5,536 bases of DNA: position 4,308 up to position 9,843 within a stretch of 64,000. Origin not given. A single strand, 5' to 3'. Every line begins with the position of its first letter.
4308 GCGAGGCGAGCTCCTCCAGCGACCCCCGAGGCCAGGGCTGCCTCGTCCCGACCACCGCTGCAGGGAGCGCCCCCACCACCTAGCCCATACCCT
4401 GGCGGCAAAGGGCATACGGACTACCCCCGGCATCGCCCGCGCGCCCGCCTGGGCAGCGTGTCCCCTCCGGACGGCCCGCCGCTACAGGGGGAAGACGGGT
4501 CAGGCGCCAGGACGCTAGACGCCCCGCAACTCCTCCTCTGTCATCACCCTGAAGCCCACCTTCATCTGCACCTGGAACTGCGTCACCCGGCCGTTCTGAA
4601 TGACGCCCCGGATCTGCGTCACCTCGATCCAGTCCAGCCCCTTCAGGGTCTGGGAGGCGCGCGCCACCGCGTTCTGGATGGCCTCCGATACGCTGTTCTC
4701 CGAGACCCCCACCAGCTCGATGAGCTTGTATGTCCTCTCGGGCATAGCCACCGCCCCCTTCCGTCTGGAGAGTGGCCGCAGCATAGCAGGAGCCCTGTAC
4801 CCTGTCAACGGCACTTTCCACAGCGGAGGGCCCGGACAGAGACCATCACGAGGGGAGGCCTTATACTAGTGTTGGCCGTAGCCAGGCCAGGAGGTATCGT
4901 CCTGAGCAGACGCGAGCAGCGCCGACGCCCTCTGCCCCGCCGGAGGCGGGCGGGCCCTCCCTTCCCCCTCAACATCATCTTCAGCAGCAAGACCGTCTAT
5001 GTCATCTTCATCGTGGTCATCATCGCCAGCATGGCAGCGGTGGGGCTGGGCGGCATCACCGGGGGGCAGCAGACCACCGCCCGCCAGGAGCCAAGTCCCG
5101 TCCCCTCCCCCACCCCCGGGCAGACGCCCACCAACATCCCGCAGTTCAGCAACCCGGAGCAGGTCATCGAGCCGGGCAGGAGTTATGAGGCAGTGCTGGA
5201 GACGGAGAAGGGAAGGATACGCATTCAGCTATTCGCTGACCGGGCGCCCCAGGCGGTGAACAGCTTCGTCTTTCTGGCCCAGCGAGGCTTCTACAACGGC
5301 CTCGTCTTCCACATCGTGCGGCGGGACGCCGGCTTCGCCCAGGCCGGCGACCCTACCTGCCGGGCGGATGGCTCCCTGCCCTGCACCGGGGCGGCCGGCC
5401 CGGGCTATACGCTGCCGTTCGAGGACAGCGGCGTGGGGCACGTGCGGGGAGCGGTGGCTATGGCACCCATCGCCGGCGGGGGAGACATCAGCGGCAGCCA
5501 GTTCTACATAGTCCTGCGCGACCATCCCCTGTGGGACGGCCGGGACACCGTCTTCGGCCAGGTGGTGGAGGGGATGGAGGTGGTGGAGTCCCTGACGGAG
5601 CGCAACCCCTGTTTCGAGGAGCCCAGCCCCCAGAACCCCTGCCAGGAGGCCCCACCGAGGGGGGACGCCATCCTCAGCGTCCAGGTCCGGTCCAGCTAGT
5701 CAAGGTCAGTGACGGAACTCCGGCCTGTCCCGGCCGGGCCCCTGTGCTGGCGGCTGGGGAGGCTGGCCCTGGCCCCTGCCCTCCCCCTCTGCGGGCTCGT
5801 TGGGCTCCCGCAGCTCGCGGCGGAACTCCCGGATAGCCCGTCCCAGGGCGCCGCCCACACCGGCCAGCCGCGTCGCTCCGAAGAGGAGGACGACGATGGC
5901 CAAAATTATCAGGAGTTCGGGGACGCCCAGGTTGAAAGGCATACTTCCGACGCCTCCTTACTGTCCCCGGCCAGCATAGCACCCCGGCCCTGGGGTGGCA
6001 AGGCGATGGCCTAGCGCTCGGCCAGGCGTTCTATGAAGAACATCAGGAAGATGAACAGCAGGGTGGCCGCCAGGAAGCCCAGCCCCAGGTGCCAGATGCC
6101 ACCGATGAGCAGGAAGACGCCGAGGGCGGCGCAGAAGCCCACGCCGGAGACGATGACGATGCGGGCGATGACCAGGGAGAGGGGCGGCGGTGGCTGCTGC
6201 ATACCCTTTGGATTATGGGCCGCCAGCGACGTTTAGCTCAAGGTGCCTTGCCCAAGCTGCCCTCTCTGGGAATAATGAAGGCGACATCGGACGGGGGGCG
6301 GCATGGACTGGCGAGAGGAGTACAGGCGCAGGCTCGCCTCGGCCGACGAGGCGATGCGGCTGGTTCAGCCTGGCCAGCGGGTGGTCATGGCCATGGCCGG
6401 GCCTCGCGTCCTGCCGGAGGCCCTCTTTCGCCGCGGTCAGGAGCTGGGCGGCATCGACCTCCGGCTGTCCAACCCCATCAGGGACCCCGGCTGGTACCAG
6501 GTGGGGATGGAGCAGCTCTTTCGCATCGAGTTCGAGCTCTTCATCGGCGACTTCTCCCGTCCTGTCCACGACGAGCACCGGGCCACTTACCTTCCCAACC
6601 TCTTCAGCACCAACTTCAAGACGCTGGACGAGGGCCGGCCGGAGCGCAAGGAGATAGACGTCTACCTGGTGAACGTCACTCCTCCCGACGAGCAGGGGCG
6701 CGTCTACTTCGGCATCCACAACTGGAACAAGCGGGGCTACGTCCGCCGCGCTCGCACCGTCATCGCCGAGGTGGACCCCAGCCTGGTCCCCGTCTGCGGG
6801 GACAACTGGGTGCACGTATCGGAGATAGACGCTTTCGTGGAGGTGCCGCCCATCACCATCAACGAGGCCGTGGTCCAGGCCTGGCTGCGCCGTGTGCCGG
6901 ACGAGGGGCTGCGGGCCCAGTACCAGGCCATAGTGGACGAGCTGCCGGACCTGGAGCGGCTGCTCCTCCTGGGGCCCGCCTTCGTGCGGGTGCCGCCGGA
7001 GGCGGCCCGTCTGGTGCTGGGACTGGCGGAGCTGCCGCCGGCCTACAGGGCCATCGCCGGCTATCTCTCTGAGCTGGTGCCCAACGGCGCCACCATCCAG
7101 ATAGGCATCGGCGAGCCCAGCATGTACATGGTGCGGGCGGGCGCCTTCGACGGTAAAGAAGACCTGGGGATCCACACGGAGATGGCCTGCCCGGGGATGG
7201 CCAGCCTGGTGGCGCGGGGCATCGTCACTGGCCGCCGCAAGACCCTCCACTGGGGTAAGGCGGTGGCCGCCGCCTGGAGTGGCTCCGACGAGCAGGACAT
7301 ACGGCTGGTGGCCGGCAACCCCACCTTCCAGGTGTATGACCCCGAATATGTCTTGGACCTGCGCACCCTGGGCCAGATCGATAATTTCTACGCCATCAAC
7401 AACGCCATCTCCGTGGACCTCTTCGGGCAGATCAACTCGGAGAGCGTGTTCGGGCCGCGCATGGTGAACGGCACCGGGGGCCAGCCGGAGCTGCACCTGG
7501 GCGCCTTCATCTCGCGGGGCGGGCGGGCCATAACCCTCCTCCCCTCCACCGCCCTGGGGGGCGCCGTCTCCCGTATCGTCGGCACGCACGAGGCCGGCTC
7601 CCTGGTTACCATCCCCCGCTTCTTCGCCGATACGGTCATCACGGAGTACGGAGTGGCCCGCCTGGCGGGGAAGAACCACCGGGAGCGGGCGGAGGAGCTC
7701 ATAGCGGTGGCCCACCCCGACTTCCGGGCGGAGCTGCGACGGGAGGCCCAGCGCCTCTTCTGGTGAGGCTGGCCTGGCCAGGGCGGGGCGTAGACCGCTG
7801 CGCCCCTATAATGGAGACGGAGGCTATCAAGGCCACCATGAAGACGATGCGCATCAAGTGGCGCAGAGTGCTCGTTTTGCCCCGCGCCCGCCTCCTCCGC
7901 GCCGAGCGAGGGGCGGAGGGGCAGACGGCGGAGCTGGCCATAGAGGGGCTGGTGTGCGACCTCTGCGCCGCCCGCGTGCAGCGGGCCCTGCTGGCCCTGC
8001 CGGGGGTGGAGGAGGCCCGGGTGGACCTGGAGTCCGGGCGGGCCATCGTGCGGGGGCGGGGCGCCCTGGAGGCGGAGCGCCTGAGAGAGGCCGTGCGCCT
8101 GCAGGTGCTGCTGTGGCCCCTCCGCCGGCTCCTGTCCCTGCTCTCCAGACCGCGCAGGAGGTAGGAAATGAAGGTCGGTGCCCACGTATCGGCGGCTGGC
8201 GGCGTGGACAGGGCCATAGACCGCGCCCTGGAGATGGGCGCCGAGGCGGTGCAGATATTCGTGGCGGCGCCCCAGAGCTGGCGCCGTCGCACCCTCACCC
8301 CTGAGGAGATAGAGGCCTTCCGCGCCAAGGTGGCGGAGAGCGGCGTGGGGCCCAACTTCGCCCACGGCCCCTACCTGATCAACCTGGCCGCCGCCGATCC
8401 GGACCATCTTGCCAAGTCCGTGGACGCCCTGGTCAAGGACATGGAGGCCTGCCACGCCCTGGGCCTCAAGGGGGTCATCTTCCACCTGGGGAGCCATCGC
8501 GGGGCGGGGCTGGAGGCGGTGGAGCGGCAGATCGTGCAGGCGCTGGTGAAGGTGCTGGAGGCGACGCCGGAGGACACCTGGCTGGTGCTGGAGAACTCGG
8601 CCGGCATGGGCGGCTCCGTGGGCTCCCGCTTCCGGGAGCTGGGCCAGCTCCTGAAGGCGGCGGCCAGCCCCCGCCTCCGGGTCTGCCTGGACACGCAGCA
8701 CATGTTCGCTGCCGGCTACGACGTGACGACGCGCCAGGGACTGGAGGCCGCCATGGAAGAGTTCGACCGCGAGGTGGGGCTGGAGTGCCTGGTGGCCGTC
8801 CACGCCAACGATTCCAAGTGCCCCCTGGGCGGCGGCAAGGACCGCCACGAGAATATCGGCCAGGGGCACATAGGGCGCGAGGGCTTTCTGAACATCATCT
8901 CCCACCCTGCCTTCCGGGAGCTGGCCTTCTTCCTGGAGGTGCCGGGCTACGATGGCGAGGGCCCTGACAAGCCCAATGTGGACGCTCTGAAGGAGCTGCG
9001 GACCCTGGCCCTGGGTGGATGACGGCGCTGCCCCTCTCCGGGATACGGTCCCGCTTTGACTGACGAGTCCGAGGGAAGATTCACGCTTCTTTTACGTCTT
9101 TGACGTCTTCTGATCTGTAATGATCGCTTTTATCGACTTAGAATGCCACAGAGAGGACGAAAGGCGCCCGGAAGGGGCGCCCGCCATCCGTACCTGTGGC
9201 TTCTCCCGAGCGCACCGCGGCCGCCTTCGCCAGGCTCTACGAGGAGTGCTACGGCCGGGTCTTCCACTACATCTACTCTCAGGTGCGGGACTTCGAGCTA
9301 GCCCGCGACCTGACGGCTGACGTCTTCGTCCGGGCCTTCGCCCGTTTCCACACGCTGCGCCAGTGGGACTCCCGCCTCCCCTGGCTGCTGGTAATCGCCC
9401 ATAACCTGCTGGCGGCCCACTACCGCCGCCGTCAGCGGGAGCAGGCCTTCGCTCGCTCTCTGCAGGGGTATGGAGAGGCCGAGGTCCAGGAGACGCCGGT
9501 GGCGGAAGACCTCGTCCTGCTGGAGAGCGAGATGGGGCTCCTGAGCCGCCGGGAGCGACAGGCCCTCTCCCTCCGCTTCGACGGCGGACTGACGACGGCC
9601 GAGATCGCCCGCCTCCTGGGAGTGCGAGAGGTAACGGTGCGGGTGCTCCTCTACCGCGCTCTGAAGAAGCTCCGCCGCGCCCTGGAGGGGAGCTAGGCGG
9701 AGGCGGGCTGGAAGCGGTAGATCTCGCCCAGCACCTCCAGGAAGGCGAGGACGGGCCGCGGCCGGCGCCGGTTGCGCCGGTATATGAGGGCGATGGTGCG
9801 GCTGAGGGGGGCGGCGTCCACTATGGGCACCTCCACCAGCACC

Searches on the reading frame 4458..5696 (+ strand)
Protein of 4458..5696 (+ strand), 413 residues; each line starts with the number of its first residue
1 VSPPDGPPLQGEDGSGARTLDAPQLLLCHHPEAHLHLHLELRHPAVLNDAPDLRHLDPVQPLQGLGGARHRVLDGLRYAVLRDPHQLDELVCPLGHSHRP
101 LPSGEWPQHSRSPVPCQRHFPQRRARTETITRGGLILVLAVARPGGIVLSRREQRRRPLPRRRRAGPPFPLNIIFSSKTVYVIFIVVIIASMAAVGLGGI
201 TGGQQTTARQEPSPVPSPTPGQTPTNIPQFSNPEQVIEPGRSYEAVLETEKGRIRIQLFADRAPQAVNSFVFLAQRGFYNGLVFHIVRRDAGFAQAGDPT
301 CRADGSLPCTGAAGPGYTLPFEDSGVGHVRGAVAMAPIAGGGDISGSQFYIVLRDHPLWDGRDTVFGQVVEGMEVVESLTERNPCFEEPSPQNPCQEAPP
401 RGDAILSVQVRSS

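Call 58: search_protein_families(library=pfam, max_evalue=0.001, proteins=[window:4458-5696:+])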
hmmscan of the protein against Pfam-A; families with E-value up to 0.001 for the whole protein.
window:4458-5696:+ (413 aa): 1 family
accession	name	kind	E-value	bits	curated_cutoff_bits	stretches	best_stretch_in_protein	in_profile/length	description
PF00160.26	Pro_isomerase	-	9.9e-30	104.3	21.7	1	247-381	4-139/159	Cyclophilin type peptidyl-prolyl cis-trans isomerase/CLD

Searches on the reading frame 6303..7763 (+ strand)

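Call 58: search_protein_families(library=pfam, max_evalue=0.001, proteins=[window:6303-7763:+])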
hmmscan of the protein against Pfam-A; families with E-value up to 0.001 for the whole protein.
window:6303-7763:+ (487 aa): 2 families
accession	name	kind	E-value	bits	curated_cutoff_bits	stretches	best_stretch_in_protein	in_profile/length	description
PF13336.12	AcetylCoA_hyd_C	-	6.4e-45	153.3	23.7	1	336-482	9-154/154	Acetyl-CoA hydrolase/transferase C-terminal domain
PF02550.21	AcetylCoA_hydro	-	3.9e-05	24.2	24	1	4-181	2-189/198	Acetyl-CoA hydrolase/transferase N-terminal domain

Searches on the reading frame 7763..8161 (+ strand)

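Call 58: search_protein_families(library=pfam, max_evalue=0.001, proteins=[window:7763-8161:+])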
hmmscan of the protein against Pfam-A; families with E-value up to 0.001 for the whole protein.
window:7763-8161:+ (133 aa): 1 family
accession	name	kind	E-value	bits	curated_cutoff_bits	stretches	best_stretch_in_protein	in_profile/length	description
PF00403.32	HMA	-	2.3e-11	44.4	24.8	1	58-112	2-57/62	Heavy-metal-associated domain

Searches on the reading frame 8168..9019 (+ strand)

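Call 58: search_protein_families(library=pfam, max_evalue=0.001, proteins=[window:8168-9019:+])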
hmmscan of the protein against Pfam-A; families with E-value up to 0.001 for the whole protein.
window:8168-9019:+ (284 aa): 1 family
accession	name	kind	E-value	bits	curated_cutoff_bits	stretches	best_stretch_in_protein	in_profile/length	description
PF01261.30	AP_endonuc_2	-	8.7e-50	170.2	31.1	1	17-274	1-243/249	Xylose isomerase-like TIM barrel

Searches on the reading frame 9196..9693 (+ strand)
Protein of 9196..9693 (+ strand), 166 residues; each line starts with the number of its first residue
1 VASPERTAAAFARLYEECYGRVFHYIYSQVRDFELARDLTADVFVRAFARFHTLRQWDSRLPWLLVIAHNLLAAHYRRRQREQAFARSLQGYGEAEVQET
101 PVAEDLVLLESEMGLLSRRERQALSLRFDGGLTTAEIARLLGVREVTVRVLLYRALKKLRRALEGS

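Call 58: search_protein_families(library=pfam, max_evalue=0.001, proteins=[window:9196-9693:+])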
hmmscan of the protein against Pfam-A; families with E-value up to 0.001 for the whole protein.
window:9196-9693:+ (166 aa): 4 families
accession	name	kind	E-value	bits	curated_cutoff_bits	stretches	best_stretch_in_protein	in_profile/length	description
PF08281.18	Sigma70_r4_2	-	6.9e-14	51.7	25.7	1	109-159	4-54/54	Sigma-70, region 4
PF04545.22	Sigma70_r4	-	7.4e-12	45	24.1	1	115-160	4-49/50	Sigma-70, region 4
PF04542.20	Sigma70_r2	-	1.1e-07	32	24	1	14-81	1-70/71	Sigma-70 region 2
PF00196.25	GerE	-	8e-06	25.8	23.5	1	116-160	3-46/57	Bacterial regulatory proteins, luxR family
